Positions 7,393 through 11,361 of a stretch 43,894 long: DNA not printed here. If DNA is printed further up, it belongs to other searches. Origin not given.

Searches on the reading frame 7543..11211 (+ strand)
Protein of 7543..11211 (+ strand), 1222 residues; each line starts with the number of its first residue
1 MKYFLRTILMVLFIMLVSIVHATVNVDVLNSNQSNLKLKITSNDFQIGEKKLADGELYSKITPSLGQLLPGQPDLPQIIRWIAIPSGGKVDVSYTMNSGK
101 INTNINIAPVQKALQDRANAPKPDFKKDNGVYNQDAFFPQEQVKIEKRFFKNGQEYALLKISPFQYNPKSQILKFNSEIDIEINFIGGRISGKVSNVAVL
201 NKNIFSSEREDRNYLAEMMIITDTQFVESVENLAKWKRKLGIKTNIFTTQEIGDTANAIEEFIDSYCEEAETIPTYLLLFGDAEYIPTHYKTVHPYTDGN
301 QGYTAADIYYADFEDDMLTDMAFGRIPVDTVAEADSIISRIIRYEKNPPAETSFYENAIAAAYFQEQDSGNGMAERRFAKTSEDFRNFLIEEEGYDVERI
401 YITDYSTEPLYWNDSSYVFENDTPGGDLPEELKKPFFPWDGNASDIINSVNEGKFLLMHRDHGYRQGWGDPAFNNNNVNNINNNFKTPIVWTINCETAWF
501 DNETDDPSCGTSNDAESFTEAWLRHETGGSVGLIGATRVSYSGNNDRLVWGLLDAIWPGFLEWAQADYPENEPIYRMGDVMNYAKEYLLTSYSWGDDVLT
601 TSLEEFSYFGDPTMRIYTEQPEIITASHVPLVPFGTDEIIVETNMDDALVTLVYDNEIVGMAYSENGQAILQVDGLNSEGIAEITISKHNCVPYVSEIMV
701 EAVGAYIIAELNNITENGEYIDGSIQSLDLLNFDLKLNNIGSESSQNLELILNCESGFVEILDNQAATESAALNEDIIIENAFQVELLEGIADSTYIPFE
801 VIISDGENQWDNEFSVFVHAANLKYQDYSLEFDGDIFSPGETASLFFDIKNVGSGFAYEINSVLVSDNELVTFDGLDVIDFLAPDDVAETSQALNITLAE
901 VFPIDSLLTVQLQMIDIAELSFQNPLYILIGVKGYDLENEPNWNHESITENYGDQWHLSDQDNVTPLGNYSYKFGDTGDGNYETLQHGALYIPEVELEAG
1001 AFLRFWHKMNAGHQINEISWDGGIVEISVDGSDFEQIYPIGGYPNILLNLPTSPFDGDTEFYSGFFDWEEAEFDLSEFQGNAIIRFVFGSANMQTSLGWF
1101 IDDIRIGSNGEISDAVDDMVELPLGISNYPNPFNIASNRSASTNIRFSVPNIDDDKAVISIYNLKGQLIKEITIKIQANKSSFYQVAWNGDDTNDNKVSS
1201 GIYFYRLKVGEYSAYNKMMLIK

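Call 5: search_protein_families(library=pfam, proteins=[window:7543-11211:+], max_evalue=0.01)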
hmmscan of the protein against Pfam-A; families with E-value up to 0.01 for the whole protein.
window:7543-11211:+ (1222 aa): 6 families
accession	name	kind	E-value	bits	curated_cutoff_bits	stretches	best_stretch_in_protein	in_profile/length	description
PF01364.23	Peptidase_C25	-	7.7e-67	226.6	23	1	218-616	1-374/374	Peptidase family C25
PF08126.16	Propeptide_C25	-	2.1e-16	60.1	22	1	23-186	8-173/205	Propeptide_C25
PF03785.20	Peptidase_C25_C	-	1.1e-12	48.1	25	1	627-698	7-78/79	Peptidase family C25, C terminal ig-like domain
PF13860.13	FlgD_ig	-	3.9e-06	27.2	27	1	1151-1206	19-72/79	FlgD Ig-like domain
PF13585.12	CHU_C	-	0.00056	20.4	27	1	1140-1209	11-72/86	CHU_C Type IX secretion signal domain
PF18962.6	Por_Secre_tail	-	0.0032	18.1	27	1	1129-1218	2-73/75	Secretion system C-terminal sorting domain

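Call 16: search_protein_families(library=ncbifam, proteins=[window:7543-11211:+], max_evalue=0.01)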
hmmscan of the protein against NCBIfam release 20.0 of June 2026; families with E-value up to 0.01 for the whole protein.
window:7543-11211:+ (1222 aa): 7 families
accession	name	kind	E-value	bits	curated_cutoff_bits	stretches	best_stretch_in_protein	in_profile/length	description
NF033707.1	T9SS_sortase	equivalog_domain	5.2e-38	130.3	420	3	444-627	588-743/1095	type IX secretion system sortase PorU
NF038112.1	myxo_dep_M36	subfamily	2.8e-10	38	1500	1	823-1106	866-1166/1604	myxosortase-dependent M36 family metallopeptidase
NF038111.1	rhom_dep_M36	equivalog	8e-10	36.8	1700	1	1003-1106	1056-1163/1315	rhombosortase-dependent M36 family metallopeptidase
TIGR04183.1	Por_Secre_tail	domain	7.9e-07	29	23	1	1129-1219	2-70/72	T9SS type A sorting domain-containing protein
NF004496.1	PRK05842.1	equivalog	0.00032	20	250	1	1151-1206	160-217/271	flagellar hook assembly protein FlgD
NF053608.1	Lsa66_OmpA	equivalog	0.0043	15.5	700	1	1162-1214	184-232/581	fibronectin-binding adhesin Lsa66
NF005176.1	PRK06655.1-1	equivalog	0.0062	16.5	230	0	1140-1205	83-145/197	flagellar hook assembly protein FlgD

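Call 37: find_homologous_proteins(query=window:7543-11211:+, max_evalue=1e-20)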
Query window:7543-11211:+ (1222 aa): 118 proteins with E <= 1e-20 among 6220 candidates.
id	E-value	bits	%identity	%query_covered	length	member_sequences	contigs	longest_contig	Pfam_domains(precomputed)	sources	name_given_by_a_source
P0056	0.0e+0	2751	98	100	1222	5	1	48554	PF08126.17,PF03785.21,PF13860.13,PF01364.25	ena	-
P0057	0.0e+0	2320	81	100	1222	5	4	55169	PF08126.17,PF03785.21,PF01364.25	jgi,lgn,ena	-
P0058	0.0e+0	1530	55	100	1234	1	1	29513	PF08126.17,PF07705.18,PF03785.21,PF13860.13,PF01364.25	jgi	jgi:hypothetical protein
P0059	0.0e+0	1524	54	99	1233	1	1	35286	PF08126.17,PF07705.18,PF13860.13,PF01364.25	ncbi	ncbi:MAG: C25 family cysteine peptidase [Candidatus Cloacimonadales bacterium]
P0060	0.0e+0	1371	66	74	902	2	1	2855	PF18962.8,PF03785.21,PF13860.13,PF01364.25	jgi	-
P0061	0.0e+0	1053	42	100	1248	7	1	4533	PF08126.17,PF13585.13,PF03785.21,PF13860.13,PF01364.25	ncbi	-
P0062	0.0e+0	1036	42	99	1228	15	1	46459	PF08126.17,PF13585.13,PF18962.8,PF03785.21,PF13860.13,PF01364.25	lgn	-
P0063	0.0e+0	1021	41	98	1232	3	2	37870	PF08126.17,PF01364.25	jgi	jgi:hypothetical protein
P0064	0.0e+0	1021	42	97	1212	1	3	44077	PF08126.17,PF18962.8,PF03785.21,PF01364.25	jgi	-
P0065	0.0e+0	1015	42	99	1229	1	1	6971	PF08126.17,PF13585.13,PF18962.8,PF03785.21,PF13860.13,PF01364.25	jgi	-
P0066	0.0e+0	1015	41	100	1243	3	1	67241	PF08126.17,PF18962.8,PF03785.21,PF01364.25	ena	-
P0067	1.1e-295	1002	41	100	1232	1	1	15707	PF08126.17,PF13585.13,PF18962.8,PF13860.13,PF01364.25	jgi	jgi:peptidase C25-like protein/flagellar hook capping protein FlgD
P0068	1.3e-295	1002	42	99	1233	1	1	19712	PF08126.17,PF13585.13,PF18962.8,PF03785.21,PF13860.13,PF01364.25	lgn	-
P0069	1.3e-294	999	40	99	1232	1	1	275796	PF08126.17,PF18962.8,PF13860.13,PF01364.25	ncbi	-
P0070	9.6e-294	996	41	99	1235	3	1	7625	PF08126.17,PF18962.8,PF03785.21,PF13860.13,PF01364.25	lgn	-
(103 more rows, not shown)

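Call 38: find_encoding_contigs(protein=P0069, flank=10000, max_places=2)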
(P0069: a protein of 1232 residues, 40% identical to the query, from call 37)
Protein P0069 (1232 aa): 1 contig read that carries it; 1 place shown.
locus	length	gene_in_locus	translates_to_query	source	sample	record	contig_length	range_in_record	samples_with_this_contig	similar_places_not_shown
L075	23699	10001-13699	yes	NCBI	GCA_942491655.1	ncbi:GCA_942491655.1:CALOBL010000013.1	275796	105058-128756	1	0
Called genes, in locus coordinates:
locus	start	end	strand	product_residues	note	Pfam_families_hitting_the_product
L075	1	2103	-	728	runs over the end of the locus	PF17874:TPR_MalT, PF13424:TPR_12, PF14938:SNAP (weak), PF13424:TPR_12, PF00515:TPR_1 (weak), PF13424:TPR_12, PF13424:TPR_12, PF02518:HATPase_c, +11 more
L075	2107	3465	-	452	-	PF02646:RmuC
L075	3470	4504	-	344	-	PF00962:A_deaminase, PF19326:AMP_deaminase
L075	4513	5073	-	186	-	PF00881:Nitroreductase, PF14512:TM1586_NiRdase (weak)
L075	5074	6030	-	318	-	PF20230:DUF6588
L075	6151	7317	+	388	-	PF02441:Flavoprotein, PF04127:DFP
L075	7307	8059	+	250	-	PF00106:adh_short, PF01370:Epimerase, PF08659:KR, PF16363:GDP_Man_Dehyd (weak), PF13561:adh_short_C2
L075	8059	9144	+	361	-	PF01103:Omp85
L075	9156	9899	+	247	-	PF11306:DUF3108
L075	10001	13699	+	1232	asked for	PF08126:Propeptide_C25, PF01364:Peptidase_C25, PF13860:FlgD_ig (weak), PF18962:Por_Secre_tail (weak)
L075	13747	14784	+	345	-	PF02547:Queuosine_synth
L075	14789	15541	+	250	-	PF03099:BPL_LplA_LipB, PF02237:BPL_C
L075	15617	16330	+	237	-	-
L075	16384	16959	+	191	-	PF02525:Flavodoxin_2 (weak), PF03358:FMN_red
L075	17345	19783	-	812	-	PF13620:CarboxypepD_reg, PF13715:CarbopepD_reg_2, PF07715:Plug, PF00593:TonB_dep_Rec_b-barrel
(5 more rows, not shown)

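Call 39: find_encoding_contigs(protein=P0066, flank=10000, max_places=2)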
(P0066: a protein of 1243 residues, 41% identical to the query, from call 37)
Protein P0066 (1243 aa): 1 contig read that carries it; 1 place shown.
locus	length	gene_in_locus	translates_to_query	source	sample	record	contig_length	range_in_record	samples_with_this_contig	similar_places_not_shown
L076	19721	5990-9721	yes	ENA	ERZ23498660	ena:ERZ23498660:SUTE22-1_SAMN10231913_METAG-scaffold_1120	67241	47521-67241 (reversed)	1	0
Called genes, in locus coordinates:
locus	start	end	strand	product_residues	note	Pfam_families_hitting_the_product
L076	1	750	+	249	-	?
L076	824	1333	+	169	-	-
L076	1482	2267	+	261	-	-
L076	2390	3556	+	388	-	PF19489:SLT_4 (faint), PF11873:Mltc_N (weak), PF01464:SLT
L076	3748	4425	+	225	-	PF04307:YdjM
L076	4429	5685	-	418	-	PF13173:AAA_14, PF13635:DUF4143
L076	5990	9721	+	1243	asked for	PF08126:Propeptide_C25, PF01364:Peptidase_C25, PF03785:Peptidase_C25_C, PF18962:Por_Secre_tail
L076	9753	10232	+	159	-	PF00903:Glyoxalase, PF12681:Glyoxalase_2 (weak), PF13669:Glyoxalase_4 (weak), PF22677:Ble-like_N (weak)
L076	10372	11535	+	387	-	PF01555:N6_N4_Mtase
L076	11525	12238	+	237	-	-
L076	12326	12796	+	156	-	PF19315:MC_hydratase, PF01575:MaoC_dehydratas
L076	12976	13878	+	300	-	PF03328:HpcH_HpaI, PF15617:C-C_Bond_Lyase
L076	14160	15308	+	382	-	PF01637:ATPase_2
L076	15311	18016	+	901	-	PF13414:TPR_11, PF00515:TPR_1, PF07719:TPR_2, PF13431:TPR_17, PF13432:TPR_16, PF13371:TPR_9, PF13414:TPR_11, PF13432:TPR_16, +29 more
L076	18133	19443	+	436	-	PF27533:CapK_C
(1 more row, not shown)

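Call 45: find_encoding_contigs(protein=P0058, flank=10000, max_places=1)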
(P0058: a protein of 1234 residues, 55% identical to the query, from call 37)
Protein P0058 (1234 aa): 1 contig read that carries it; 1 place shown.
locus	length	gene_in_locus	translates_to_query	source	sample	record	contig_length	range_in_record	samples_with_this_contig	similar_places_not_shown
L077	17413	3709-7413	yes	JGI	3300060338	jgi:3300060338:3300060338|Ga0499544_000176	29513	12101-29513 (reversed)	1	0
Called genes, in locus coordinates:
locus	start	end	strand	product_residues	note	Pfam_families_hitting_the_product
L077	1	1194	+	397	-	?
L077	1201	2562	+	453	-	PF00072:Response_reg, PF00158:Sigma54_activat, PF14532:Sigma54_activ_2, PF07728:AAA_5, PF25601:AAA_lid_14, PF02954:HTH_8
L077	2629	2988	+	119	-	PF00072:Response_reg, PF20161:VpsR (weak)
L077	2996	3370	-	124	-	PF00072:Response_reg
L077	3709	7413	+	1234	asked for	PF08126:Propeptide_C25, PF01364:Peptidase_C25, PF03785:Peptidase_C25_C (weak), PF07705:CARDB (faint), PF13860:FlgD_ig (weak)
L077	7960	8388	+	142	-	PF07963:N_methyl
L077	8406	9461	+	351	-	PF00437:T2SSE, PF25199:nSTAND_NTPase5 (faint)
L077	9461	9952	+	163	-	-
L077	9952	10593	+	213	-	-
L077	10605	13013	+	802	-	-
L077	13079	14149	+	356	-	PF11104:PilM_2, PF14450:FtsA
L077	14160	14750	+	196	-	-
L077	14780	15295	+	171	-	-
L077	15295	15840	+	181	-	-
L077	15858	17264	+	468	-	PF07660:STN (weak), PF03958:Secretin_N (weak), PF00263:Secretin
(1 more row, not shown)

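Call 46: find_encoding_contigs(protein=P0059, flank=10000, max_places=1)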
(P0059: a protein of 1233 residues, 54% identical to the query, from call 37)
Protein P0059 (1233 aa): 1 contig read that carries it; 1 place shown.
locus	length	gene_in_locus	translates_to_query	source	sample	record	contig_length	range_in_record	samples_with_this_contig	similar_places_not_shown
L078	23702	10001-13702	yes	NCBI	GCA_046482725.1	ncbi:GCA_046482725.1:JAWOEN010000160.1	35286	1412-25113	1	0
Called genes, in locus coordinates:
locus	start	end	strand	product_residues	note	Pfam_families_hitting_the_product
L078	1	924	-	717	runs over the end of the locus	PF04773:FecR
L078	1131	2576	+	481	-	PF05833:NFACT_N, PF05670:NFACT-R_1, PF18297:NFACT-R_2 (weak)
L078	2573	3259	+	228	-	PF06508:QueC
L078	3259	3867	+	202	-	PF04263:TPK_catalytic, PF04265:TPK_B1_binding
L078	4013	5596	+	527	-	PF03704:BTAD (weak), PF13414:TPR_11, PF13432:TPR_16, PF13424:TPR_12 (weak), PF13428:TPR_14 (weak), PF13432:TPR_16, PF14559:TPR_19, PF13432:TPR_16, +16 more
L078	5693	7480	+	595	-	PF08448:PAS_4, PF13426:PAS_9 (weak), PF00989:PAS, PF08448:PAS_4 (weak), PF13188:PAS_8 (weak), PF13426:PAS_9, PF00512:HisKA, PF02518:HATPase_c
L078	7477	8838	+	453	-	PF00072:Response_reg, PF00158:Sigma54_activat, PF14532:Sigma54_activ_2, PF07728:AAA_5, PF25601:AAA_lid_14, PF02954:HTH_8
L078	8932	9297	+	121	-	PF00072:Response_reg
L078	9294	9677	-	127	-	PF00072:Response_reg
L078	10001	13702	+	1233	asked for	PF08126:Propeptide_C25, PF01364:Peptidase_C25, PF07705:CARDB (faint), PF13860:FlgD_ig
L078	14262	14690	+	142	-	PF07963:N_methyl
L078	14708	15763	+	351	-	PF00437:T2SSE, PF25199:nSTAND_NTPase5 (faint)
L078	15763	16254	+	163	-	-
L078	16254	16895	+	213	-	-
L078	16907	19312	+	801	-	-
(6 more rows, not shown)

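Call 47: find_encoding_contigs(protein=P0057, flank=10000, max_places=2)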
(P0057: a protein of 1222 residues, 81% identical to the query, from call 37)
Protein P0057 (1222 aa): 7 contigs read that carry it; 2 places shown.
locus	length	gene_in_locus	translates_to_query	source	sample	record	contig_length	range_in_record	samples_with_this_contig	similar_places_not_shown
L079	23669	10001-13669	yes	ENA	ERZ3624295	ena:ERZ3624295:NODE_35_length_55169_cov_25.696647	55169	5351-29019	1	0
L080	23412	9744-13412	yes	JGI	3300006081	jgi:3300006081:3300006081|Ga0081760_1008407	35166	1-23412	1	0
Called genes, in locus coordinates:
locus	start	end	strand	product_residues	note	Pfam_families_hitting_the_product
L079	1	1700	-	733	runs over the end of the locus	PF04773:FecR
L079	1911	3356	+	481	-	PF05833:NFACT_N, PF18297:NFACT-R_2 (faint), PF05670:NFACT-R_1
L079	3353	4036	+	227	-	PF06508:QueC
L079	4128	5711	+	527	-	PF23914:TPR_CcmH_CycH (faint), PF13174:TPR_6 (faint), PF13181:TPR_8 (faint), PF13424:TPR_12 (faint), PF00515:TPR_1 (weak), PF07719:TPR_2 (weak), PF14559:TPR_19 (weak), PF14559:TPR_19, +9 more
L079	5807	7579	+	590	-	PF08448:PAS_4 (weak), PF13426:PAS_9, PF00989:PAS, PF13188:PAS_8 (weak), PF13426:PAS_9, PF00512:HisKA, PF02518:HATPase_c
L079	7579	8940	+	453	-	PF00072:Response_reg, PF00158:Sigma54_activat, PF14532:Sigma54_activ_2, PF07728:AAA_5 (weak), PF25601:AAA_lid_14, PF02954:HTH_8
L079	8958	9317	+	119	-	PF00072:Response_reg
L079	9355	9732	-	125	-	PF00072:Response_reg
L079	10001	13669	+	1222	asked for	PF08126:Propeptide_C25, PF01364:Peptidase_C25, PF03785:Peptidase_C25_C (weak)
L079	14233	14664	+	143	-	PF07963:N_methyl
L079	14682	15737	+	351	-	PF00437:T2SSE, PF25199:nSTAND_NTPase5 (faint), PF13191:AAA_16 (faint)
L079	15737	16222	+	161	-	-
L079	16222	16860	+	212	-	-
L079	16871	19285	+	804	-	-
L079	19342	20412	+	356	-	PF11104:PilM_2, PF14450:FtsA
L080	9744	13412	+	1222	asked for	PF08126:Propeptide_C25, PF01364:Peptidase_C25, PF03785:Peptidase_C25_C (weak)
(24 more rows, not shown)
